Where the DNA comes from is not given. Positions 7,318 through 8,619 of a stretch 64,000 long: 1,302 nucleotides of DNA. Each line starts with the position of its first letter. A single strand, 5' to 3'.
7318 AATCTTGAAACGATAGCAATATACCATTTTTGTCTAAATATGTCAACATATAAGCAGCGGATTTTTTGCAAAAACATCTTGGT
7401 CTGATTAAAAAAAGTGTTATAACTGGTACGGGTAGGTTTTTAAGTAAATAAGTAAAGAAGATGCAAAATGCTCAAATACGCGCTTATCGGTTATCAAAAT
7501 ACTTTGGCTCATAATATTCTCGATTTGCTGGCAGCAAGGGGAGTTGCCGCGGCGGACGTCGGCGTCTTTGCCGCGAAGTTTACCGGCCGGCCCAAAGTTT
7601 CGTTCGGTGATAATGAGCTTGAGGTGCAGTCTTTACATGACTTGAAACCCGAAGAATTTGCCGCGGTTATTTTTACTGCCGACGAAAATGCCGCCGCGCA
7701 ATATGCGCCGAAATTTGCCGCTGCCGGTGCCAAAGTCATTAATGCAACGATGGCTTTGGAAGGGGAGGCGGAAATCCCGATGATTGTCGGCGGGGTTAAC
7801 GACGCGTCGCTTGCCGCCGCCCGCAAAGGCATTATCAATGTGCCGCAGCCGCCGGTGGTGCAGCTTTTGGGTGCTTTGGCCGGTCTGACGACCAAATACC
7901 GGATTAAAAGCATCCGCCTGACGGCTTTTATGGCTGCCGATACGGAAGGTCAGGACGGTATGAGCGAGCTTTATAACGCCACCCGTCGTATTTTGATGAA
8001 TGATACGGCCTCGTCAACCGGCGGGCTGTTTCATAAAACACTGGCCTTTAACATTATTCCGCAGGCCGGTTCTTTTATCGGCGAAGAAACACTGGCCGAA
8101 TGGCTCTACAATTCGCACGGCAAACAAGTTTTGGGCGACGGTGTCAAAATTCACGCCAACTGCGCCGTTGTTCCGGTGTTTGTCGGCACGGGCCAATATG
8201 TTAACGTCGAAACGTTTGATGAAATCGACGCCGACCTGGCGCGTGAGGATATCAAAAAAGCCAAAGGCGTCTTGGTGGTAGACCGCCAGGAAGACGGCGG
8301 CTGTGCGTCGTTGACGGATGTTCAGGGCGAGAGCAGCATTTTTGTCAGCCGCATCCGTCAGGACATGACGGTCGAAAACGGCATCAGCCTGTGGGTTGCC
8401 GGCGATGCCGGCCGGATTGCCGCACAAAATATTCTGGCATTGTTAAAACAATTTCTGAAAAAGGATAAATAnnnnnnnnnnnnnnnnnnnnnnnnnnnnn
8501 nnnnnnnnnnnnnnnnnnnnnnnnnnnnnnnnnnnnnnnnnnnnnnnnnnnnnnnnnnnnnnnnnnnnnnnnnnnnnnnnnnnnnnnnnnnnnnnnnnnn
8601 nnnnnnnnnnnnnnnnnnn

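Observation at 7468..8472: Aspartate-semialdehyde dehydrogenase-fold protein with every catalytic motif replaced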

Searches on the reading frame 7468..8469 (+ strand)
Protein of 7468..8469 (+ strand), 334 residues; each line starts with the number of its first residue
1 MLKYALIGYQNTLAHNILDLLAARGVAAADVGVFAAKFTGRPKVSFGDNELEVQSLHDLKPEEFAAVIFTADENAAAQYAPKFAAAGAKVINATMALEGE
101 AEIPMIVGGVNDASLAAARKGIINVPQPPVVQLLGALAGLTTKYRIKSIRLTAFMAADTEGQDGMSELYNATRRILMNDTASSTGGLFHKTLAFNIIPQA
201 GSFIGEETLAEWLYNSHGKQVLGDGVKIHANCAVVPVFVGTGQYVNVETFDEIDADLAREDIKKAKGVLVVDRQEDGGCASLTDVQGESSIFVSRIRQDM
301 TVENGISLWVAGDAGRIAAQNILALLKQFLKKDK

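Call 3: search_protein_families(library=pfam, proteins=[window:7468-8469:+], max_evalue=0.01)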
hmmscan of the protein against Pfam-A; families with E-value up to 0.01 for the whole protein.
window:7468-8469:+ (334 aa): 2 families
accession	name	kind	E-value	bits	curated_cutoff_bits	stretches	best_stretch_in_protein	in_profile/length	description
PF02774.23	Semialdhyde_dhC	-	9.4e-22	78.5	26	1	137-313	1-180/184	Semialdehyde dehydrogenase, dimerisation domain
PF01118.30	Semialdhyde_dh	-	1.3e-06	29.3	26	1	6-116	4-119/121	Semialdehyde dehydrogenase, NAD binding domain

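Call 4: search_protein_families(library=ncbifam, proteins=[window:7468-8469:+], max_evalue=0.01)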
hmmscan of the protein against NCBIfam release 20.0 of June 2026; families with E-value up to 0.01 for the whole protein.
window:7468-8469:+ (334 aa): 8 families
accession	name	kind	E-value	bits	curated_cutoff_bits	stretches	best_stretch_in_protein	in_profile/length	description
NF011456.0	PRK14874.1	equivalog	3.4e-57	194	223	1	3-321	6-332/346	aspartate-semialdehyde dehydrogenase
TIGR01296.1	asd_B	equivalog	4.5e-49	167.4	324.2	1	5-323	3-330/339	aspartate-semialdehyde dehydrogenase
NF005957.0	PRK08040.1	equivalog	2e-34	119.6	273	1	5-318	8-318/336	aspartate-semialdehyde dehydrogenase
NF004224.0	PRK05671.1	equivalog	1.2e-32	113.7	284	1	2-330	5-331/336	aspartate-semialdehyde dehydrogenase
NF005229.0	PRK06728.1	equivalog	3.2e-25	88.7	628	1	5-314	9-325/347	aspartate-semialdehyde dehydrogenase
NF005368.0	PRK06901.1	equivalog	6.3e-15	55.2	437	1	12-318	14-306/323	oxidoreductase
TIGR00978.1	asd_EA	equivalog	4.1e-08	32.7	301.2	1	50-168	60-187/342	aspartate-semialdehyde dehydrogenase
NF006416.0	PRK08664.1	subfamily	1.4e-06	27.8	232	1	50-167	63-188/350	aspartate-semialdehyde dehydrogenase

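Call 5: search_solved_structures(query=window:7468-8469:+, max_evalue=1, show_alignments=3)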
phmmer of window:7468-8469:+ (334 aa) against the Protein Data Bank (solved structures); distinct sequences matched with E-value up to 1: 7.
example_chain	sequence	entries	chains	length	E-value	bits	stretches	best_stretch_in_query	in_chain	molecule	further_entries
2qz9_A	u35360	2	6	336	1.4e-29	106.6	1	4-325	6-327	Aspartate-semialdehyde dehydrogenase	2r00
2yv3_A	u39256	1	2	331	2.3e-24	89.5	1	3-331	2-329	Aspartate-semialdehyde dehydrogenase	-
3tz6_A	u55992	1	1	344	8.1e-23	84.4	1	6-323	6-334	Aspartate-semialdehyde dehydrogenase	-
3vos_A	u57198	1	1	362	9.7e-23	84.1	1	6-323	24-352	Aspartate-semialdehyde dehydrogenase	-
8juo_A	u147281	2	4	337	3.9e-22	82.1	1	2-325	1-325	Aspartate-semialdehyde dehydrogenase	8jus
2gyy_A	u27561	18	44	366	7.7e-22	81.2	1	18-314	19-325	Aspartate beta-semialdehyde dehydrogenase | Aspartate-semialdehyde dehydrogenase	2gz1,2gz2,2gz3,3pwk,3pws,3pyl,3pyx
2hjs_A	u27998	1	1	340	2.1e-18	69.9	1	3-330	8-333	USG-1 protein homolog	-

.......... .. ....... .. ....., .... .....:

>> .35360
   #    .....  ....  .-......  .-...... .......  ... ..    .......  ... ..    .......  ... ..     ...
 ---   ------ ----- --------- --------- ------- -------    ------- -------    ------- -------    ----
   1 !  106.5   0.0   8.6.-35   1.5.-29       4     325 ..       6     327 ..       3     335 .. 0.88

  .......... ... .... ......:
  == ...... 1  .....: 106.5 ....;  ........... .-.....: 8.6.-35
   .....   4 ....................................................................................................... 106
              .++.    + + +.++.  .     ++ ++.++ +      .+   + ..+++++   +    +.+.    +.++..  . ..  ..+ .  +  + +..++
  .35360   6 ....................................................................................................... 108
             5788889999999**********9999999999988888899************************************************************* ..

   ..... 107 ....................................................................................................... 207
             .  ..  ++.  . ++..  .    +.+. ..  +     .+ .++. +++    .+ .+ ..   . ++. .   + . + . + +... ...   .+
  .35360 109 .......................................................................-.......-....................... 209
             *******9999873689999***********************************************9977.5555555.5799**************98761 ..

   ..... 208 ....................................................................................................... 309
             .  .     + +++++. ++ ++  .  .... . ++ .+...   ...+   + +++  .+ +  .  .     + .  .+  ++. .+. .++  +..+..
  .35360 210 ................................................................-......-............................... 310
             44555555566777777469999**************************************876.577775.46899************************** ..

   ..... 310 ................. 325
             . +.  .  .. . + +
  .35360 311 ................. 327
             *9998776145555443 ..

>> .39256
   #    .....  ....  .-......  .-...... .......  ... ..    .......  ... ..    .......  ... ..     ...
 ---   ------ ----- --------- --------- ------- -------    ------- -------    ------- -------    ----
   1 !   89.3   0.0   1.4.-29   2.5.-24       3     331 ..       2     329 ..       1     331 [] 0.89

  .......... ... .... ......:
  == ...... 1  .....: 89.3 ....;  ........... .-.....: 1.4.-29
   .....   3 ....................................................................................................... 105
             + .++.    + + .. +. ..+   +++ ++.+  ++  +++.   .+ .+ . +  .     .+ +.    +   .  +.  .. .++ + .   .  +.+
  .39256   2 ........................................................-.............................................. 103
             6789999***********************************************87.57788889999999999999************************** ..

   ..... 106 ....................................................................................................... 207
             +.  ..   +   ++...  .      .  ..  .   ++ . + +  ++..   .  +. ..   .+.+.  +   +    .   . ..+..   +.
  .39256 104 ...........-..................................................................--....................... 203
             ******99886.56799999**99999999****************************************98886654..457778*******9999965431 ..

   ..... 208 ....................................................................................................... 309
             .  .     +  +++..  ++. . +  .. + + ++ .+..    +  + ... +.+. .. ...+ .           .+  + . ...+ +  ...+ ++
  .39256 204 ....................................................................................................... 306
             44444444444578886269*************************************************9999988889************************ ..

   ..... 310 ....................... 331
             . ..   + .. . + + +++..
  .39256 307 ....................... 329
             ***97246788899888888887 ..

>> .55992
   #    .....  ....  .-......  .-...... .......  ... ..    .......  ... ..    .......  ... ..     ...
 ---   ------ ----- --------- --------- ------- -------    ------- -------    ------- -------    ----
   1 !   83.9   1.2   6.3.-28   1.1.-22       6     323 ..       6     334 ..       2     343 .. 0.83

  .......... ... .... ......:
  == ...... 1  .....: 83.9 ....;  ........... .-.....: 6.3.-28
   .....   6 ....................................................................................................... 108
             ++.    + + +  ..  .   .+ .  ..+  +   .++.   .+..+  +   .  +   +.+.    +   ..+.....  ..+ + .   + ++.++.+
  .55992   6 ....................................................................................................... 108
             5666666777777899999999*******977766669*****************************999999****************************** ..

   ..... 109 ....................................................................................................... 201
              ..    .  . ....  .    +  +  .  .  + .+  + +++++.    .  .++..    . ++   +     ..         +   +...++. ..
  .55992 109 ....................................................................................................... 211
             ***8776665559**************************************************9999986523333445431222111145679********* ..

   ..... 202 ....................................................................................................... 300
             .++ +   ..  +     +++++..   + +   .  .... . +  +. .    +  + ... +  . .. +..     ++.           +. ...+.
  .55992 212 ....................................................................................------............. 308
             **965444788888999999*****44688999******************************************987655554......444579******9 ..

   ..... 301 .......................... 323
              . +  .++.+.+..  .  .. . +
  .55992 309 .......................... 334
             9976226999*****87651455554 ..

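Call 6: find_homologous_proteins(query=window:7468-8469:+, max_evalue=0.00001)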
Query window:7468-8469:+ (334 aa): 255 proteins with E <= 0.00001 among 8000 candidates; the best 120 are listed.
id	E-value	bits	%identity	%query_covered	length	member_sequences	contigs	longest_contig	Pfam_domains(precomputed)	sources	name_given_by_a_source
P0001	1.4e-209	713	98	100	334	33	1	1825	PF02774.24,PF01118.31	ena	-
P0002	2.4e-178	610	85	100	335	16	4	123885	PF02774.24,PF01118.31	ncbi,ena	-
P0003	1.8e-151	522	73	100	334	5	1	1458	PF02774.24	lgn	-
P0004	3.4e-148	511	71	100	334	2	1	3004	PF02774.24,PF01118.31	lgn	-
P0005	1.8e-144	499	71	100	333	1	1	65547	PF02774.24,PF01118.31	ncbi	-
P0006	3.2e-141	488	68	100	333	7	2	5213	PF02774.24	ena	-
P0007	3.6e-141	488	69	100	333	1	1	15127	PF02774.24,PF01118.31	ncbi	-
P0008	1.7e-140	486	67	100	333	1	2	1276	PF02774.24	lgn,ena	-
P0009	3.2e-140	485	67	100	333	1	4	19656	PF02774.24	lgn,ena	-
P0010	2.7e-139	482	67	100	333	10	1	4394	PF02774.24,PF01118.31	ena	-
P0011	8.4e-139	480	68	100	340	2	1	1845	PF02774.24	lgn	-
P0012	8.6e-139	480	67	100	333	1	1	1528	PF02774.24,PF01118.31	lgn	-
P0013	9.1e-138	477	66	100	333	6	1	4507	PF02774.24,PF01118.31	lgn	-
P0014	1.0e-137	477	67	100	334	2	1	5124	PF02774.24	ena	-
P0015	1.5e-137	476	69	99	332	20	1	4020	PF02774.24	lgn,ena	-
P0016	2.5e-137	475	67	100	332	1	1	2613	PF02774.24,PF01118.31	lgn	-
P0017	4.4e-135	468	68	99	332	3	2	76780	PF02774.24,PF01118.31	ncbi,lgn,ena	-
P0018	5.5e-135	468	66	100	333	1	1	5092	PF02774.24,PF01118.31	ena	-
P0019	9.3e-135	467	66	100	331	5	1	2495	PF02774.24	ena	-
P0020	8.4e-134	464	65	99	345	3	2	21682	PF02774.24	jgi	jgi:aspartate-semialdehyde dehydrogenase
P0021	1.7e-133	463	68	99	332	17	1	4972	PF02774.24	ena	-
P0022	3.0e-133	462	63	100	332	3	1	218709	PF02774.24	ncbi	-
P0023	3.8e-133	462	67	99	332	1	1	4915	PF02774.24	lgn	-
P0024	3.5e-131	455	64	100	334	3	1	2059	PF02774.24,PF01118.31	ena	-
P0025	5.7e-131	454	63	99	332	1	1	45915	PF02774.24,PF01118.31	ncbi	-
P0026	9.4e-131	454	66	99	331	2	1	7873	PF02774.24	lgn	-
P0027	1.2e-129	450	64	99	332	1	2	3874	PF02774.24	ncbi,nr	ncbi:MAG: hypothetical protein MJ210_03020 [Alphaproteobacteria bacterium]|nr:hypothetical protein [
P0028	3.2e-129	449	64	100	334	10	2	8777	PF02774.24,PF01118.31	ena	-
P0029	2.2e-128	446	63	100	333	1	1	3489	PF02774.24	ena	-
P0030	9.5e-128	444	62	100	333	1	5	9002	PF02774.24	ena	-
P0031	1.3e-127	443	63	99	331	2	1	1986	PF02774.24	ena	-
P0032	3.7e-127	442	63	99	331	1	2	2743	PF02774.24,PF01118.31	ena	-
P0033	4.7e-127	442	62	100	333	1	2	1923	PF02774.24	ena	-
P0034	6.1e-127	441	62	99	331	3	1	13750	PF02774.24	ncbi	-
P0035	6.1e-127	441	63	99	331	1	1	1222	PF02774.24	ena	-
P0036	6.3e-127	441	62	100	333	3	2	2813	PF02774.24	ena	-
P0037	1.2e-126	440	62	100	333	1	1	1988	PF02774.24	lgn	-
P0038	4.0e-126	438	60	100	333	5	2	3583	PF02774.24,PF01118.31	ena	-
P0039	4.3e-126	438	63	99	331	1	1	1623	PF02774.24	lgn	-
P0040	2.9e-125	436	60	100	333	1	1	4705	PF02774.24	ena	-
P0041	1.4e-124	433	61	100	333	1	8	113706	PF02774.24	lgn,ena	-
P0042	5.6e-124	431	60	100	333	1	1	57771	PF02774.24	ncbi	-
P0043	5.7e-124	431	61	99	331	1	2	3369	PF02774.24,PF01118.31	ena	-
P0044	6.9e-124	431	61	100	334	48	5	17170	PF02774.24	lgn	-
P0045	9.6e-124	431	61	100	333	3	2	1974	PF02774.24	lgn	-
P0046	1.5e-123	430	60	100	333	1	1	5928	PF02774.24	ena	-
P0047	2.6e-123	429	60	100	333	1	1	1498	PF02774.24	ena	-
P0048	3.6e-122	426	60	100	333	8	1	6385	PF02774.24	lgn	-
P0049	3.0e-121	423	60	99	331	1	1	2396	PF02774.24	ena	-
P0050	3.9e-121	422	60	99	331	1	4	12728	PF02774.24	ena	-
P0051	2.3e-118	413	58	96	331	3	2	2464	PF02774.24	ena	-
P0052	2.6e-117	410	58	100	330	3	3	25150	PF02774.24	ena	-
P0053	9.6e-111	388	67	84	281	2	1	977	PF02774.24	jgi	jgi:aspartate-semialdehyde dehydrogenase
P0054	3.9e-109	383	53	100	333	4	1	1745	PF02774.24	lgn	-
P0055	4.9e-93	330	71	64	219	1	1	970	PF02774.24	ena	-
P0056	3.3e-88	314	60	75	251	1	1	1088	PF02774.24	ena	-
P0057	1.8e-80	289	45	98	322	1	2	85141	PF02774.24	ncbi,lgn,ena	-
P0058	2.5e-77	278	45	98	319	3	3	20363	PF02774.24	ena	-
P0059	4.0e-77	278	47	100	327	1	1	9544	PF02774.24,PF01118.31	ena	-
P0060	6.0e-77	277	46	100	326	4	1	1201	PF02774.24,PF01118.31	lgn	-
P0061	2.3e-76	275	47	100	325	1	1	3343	PF02774.24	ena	-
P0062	6.4e-76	274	47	100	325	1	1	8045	PF02774.24,PF01118.31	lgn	-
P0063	9.2e-75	270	46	100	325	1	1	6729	PF02774.24,PF01118.31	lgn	-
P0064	1.7e-73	266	46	100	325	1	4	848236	PF02774.24,PF01118.31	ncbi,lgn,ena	-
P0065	2.3e-71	259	44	100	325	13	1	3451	PF02774.24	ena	-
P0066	9.4e-71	257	45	100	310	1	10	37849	PF02774.24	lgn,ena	-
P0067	6.2e-70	254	43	100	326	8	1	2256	PF02774.24,PF01118.31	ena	-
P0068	1.1e-67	247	47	82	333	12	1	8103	PF02774.24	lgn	-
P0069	1.3e-50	190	36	95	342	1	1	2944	PF02774.24,PF01118.31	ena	-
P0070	1.7e-50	190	35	99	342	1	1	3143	PF02774.24,PF01118.31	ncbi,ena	-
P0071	2.8e-50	189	36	94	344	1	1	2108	PF02774.24,PF01118.31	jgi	jgi:aspartate-semialdehyde dehydrogenase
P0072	8.2e-50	188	34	95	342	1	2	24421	PF02774.24,PF01118.31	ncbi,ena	-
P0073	3.9e-49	186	50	55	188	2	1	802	PF01118.31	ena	-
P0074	5.2e-49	185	33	99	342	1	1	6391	PF02774.24,PF01118.31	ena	-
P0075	8.2e-49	185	35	95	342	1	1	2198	PF02774.24,PF01118.31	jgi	jgi:aspartate-semialdehyde dehydrogenase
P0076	8.6e-49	185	35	99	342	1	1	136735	PF02774.24,PF01118.31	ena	-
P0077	1.0e-48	184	35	95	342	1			PF02774.24,PF01118.31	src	-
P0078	1.1e-48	184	34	98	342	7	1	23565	PF02774.24,PF01118.31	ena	-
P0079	1.7e-48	184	34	99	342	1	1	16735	PF02774.24,PF01118.31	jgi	jgi:aspartate-semialdehyde dehydrogenase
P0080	2.4e-48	183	35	99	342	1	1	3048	PF02774.24,PF01118.31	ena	-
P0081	3.4e-48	183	34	99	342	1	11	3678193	PF02774.24,PF01118.31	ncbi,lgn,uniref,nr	ncbi:aspartate-semialdehyde dehydrogenase [Sphingomonas radiodurans]|uniref:aspartate-semialdehyde d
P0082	3.9e-48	182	36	95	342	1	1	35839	PF02774.24,PF01118.31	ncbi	-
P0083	4.8e-48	182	32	99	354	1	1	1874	PF02774.24,PF01118.31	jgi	jgi:aspartate-semialdehyde dehydrogenase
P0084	5.7e-48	182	33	95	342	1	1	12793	PF02774.24,PF01118.31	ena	-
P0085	5.8e-48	182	33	95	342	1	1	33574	PF02774.24,PF01118.31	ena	-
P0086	5.9e-48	182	33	99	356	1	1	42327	PF02774.24,PF01118.31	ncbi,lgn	-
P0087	6.7e-48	182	33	99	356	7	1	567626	PF02774.24,PF01118.31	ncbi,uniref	ncbi:aspartate-semialdehyde dehydrogenase [Sphingomonas sp. NPDC079357]|uniref:aspartate-semialdehyd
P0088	7.7e-48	181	33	99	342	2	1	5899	PF02774.24,PF01118.31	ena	-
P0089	7.8e-48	181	35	95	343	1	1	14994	PF02774.24,PF01118.31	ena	-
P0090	9.2e-48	181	34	95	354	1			PF02774.24,PF01118.31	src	-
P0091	9.9e-48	181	32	99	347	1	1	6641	PF02774.24,PF01118.31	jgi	jgi:aspartate-semialdehyde dehydrogenase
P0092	1.2e-47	181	34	95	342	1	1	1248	PF02774.24,PF01118.31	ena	-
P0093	1.4e-47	181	35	97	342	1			PF02774.24,PF01118.31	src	-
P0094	1.6e-47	180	33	99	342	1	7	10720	PF02774.24,PF01118.31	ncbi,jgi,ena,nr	ncbi:MAG: aspartate-semialdehyde dehydrogenase [Sphingomonas sp.]|jgi:aspartate-semialdehyde dehydro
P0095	1.6e-47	180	35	95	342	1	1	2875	PF02774.24,PF01118.31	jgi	jgi:aspartate-semialdehyde dehydrogenase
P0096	1.7e-47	180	32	99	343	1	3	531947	PF02774.24,PF01118.31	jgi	jgi:aspartate-semialdehyde dehydrogenase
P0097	1.8e-47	180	33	99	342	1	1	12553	PF02774.24,PF01118.31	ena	-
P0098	1.8e-47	180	33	99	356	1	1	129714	PF02774.24,PF01118.31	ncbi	-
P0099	1.9e-47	180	33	99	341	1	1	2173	PF02774.24,PF01118.31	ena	-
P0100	2.0e-47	180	32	99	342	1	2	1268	PF02774.24,PF01118.31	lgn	-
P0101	2.2e-47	180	33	99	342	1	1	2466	PF02774.24,PF01118.31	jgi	-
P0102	2.2e-47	180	34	99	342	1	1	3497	PF02774.24,PF01118.31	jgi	jgi:aspartate-semialdehyde dehydrogenase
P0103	2.5e-47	180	34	94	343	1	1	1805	PF02774.24,PF01118.31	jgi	jgi:aspartate-semialdehyde dehydrogenase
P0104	2.9e-47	179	34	95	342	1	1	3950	PF02774.24,PF01118.31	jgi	jgi:aspartate-semialdehyde dehydrogenase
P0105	3.0e-47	179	33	99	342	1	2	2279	PF02774.24,PF01118.31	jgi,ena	-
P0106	3.1e-47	179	32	99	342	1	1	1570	PF02774.24,PF01118.31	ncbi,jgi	jgi:aspartate-semialdehyde dehydrogenase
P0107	3.8e-47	179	35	95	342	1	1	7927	PF02774.24,PF01118.31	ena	-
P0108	4.1e-47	179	33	95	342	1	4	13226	PF02774.24,PF01118.31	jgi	jgi:aspartate-semialdehyde dehydrogenase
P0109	4.4e-47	179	34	97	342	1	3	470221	PF02774.24,PF01118.31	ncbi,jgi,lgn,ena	jgi:aspartate-semialdehyde dehydrogenase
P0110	4.4e-47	179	34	94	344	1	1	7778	PF02774.24,PF01118.31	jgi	jgi:aspartate-semialdehyde dehydrogenase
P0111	4.6e-47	179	31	95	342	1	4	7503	PF02774.24,PF01118.31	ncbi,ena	-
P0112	5.3e-47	179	35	95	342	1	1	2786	PF02774.24,PF01118.31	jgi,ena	-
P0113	5.5e-47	179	33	99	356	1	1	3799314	PF02774.24,PF01118.31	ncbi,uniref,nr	ncbi:aspartate-semialdehyde dehydrogenase [Sphingomonas phyllosphaerae]|uniref:aspartate-semialdehyd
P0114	5.7e-47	179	32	95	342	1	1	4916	PF02774.24,PF01118.31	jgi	jgi:aspartate-semialdehyde dehydrogenase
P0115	7.3e-47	178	33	99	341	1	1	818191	PF02774.24,PF01118.31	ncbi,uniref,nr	ncbi:aspartate-semialdehyde dehydrogenase [Sphingomonas metalli]|uniref:Aspartate-semialdehyde dehyd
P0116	7.8e-47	178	33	95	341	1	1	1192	PF02774.24,PF01118.31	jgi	jgi:aspartate-semialdehyde dehydrogenase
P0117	7.8e-47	178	34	93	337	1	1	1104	PF02774.24,PF01118.31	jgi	jgi:aspartate-semialdehyde dehydrogenase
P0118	9.6e-47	178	35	98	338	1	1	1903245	PF02774.24,PF01118.31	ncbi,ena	-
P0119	1.0e-46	178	33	99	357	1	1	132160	PF02774.24,PF01118.31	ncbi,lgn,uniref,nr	ncbi:aspartate-semialdehyde dehydrogenase [Sphingomonas phyllosphaerae]|uniref:aspartate-semialdehyd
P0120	1.1e-46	178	32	99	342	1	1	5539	PF02774.24,PF01118.31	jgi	jgi:aspartate-semialdehyde dehydrogenase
